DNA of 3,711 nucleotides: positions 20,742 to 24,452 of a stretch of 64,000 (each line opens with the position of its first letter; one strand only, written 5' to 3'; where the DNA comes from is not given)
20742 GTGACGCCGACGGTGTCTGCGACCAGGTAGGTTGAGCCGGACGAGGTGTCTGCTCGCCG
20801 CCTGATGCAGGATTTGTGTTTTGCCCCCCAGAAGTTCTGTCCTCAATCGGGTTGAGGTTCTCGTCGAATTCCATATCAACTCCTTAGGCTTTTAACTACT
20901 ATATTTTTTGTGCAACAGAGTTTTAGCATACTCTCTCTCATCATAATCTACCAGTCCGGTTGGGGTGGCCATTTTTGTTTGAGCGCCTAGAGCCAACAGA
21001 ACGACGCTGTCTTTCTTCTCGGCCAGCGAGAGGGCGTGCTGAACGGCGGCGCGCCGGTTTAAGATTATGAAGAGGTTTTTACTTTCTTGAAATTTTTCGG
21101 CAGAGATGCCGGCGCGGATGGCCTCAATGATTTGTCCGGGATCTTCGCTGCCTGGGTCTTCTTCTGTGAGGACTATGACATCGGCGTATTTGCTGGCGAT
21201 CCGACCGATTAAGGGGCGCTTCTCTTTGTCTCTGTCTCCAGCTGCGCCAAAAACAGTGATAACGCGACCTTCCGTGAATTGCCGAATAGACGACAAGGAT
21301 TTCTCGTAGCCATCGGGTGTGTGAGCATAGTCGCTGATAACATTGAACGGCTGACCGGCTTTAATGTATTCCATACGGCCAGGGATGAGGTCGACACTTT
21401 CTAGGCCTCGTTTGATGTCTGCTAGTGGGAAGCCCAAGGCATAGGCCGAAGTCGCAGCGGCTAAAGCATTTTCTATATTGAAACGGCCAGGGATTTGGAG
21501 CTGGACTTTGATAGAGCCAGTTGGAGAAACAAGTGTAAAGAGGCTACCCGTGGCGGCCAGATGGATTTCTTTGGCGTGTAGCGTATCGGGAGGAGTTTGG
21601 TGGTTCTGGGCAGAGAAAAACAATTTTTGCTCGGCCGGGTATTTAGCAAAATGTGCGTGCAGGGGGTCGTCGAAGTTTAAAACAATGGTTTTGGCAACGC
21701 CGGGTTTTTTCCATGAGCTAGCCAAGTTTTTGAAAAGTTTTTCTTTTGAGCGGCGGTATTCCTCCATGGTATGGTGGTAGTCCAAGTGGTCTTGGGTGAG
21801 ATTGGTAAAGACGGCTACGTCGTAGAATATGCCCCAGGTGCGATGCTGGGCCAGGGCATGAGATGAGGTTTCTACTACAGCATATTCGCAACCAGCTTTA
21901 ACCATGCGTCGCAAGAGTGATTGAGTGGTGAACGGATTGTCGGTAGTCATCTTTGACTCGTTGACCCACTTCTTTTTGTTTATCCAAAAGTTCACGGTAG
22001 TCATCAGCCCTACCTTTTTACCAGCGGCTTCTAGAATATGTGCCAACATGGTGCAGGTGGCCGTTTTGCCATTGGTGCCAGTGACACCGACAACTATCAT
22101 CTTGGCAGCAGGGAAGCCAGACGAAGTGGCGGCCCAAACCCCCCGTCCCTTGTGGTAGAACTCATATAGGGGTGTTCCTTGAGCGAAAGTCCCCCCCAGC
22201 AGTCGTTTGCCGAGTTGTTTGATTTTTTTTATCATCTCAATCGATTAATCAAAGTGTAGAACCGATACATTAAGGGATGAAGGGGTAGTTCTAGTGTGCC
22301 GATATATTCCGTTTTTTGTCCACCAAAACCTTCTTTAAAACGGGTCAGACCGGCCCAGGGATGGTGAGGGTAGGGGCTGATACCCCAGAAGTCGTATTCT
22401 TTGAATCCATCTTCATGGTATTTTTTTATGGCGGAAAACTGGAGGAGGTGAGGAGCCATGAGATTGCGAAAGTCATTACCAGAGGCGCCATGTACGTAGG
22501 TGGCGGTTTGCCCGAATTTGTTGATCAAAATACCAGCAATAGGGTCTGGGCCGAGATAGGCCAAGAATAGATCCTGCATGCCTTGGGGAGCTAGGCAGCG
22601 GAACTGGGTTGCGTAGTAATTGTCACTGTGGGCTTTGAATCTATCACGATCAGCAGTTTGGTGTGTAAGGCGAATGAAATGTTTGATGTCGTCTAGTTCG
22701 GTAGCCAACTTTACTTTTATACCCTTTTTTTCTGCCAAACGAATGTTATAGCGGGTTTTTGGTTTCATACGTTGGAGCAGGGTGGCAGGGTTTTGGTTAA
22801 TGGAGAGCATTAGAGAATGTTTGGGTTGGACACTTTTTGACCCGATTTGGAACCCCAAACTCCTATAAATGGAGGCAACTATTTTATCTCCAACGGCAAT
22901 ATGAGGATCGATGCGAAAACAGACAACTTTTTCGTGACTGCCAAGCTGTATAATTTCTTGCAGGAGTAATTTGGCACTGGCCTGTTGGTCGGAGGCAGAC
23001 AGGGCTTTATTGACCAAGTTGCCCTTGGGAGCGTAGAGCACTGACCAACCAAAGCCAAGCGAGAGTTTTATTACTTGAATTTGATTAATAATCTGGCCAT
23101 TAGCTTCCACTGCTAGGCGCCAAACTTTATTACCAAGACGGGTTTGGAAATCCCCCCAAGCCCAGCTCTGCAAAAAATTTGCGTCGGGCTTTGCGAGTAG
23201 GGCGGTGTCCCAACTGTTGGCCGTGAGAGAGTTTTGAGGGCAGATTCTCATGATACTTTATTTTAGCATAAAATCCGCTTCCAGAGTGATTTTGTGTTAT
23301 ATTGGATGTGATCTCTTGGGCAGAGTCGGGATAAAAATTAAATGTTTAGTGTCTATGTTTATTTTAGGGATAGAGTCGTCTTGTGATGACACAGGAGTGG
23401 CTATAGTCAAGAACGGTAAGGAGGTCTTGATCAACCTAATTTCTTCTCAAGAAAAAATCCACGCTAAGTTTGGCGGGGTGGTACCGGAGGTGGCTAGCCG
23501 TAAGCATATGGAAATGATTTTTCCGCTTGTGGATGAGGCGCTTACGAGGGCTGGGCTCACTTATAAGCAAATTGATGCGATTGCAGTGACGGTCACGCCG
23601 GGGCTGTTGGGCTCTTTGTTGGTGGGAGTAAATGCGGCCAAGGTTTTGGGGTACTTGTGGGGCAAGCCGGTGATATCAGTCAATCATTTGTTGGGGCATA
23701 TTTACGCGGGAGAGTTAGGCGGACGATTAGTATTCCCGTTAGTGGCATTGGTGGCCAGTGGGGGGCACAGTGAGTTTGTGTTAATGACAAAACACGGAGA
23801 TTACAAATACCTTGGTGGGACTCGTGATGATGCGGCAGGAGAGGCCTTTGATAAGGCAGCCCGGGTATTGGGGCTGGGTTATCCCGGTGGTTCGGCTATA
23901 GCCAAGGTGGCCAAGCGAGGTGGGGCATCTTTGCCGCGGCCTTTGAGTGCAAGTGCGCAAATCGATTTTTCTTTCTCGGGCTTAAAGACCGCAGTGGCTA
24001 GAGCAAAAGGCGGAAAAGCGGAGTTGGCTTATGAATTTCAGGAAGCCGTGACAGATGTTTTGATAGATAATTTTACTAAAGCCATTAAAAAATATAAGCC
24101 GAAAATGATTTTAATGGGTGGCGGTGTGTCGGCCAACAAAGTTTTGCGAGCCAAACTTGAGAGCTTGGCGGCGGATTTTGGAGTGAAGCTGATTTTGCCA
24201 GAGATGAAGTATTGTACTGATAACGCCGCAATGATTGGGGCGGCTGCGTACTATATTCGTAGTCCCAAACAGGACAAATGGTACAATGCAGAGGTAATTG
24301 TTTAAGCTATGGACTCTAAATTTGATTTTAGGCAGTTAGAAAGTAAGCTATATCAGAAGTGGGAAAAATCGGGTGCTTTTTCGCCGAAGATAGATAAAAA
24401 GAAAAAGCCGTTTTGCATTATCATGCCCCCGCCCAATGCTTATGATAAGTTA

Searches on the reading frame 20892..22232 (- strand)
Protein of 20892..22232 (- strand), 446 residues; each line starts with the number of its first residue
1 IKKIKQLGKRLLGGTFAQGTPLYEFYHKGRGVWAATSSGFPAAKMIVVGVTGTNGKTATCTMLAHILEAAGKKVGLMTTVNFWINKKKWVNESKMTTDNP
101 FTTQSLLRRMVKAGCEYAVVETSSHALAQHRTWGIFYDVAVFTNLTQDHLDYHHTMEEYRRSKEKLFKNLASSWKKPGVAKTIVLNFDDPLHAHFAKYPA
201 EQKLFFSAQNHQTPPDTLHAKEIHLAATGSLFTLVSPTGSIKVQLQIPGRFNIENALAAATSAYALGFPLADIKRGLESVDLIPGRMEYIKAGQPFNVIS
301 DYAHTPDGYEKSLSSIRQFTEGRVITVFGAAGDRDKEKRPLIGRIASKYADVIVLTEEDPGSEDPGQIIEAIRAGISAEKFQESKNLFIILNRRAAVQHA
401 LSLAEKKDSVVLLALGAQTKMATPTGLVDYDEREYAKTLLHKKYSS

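Call 64: search_protein_families(library=pfam, proteins=[window:20892-22232:-], max_evalue=0.00001)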
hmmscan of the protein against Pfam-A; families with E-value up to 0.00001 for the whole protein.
window:20892-22232:- (446 aa): 2 families
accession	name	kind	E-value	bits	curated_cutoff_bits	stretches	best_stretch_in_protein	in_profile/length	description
PF08245.18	Mur_ligase_M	-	6.2e-53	180.2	24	1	50-262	1-199/200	Mur ligase middle domain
PF02875.26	Mur_ligase_C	-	6.5e-31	108.2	28.4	1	285-413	1-124/127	Mur ligase, glutamate ligase domain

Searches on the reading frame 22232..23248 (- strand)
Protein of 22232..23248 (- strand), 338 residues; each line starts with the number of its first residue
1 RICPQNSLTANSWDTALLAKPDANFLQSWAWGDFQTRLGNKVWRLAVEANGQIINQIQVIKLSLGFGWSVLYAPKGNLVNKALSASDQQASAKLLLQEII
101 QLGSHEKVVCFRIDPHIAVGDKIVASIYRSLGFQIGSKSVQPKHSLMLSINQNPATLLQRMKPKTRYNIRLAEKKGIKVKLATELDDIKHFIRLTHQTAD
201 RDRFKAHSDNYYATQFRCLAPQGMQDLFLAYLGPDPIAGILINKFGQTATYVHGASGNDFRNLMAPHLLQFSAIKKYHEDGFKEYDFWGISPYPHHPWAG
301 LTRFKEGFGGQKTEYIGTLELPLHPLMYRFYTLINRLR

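Call 64: search_protein_families(library=pfam, proteins=[window:22232-23248:-], max_evalue=0.00001)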
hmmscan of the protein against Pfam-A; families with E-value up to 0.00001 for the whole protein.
window:22232-23248:- (338 aa): 2 families
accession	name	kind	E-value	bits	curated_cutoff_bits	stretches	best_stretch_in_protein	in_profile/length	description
PF02388.22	FemAB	-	6.9e-44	150.7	24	2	236-335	307-405/406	FemAB family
PF13480.13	Acetyltransf_6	-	1.1e-12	48.7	22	1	164-289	6-136/143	Acetyltransferase (GNAT) domain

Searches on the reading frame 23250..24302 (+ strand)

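Call 56: search_protein_families(library=pfam, proteins=[window:23250-24302:+], max_evalue=0.01)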
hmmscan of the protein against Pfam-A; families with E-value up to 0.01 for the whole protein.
window:23250-24302:+ (351 aa): 3 families
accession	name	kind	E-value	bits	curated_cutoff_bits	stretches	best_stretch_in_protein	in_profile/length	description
PF00814.31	TsaD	-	8.1e-93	311.4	24.8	1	58-330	1-263/264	tRNA N6-adenosine threonylcarbamoyltransferase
PF22521.2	HypF_C_2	-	1.2e-06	28.9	27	1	249-325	157-235/241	Carbamoyltransferase, Kae1-like Domain, second subdomain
PF02543.21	Carbam_trans_N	-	0.0084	16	24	0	241-332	260-345/346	Carbamoyltransferase N-terminus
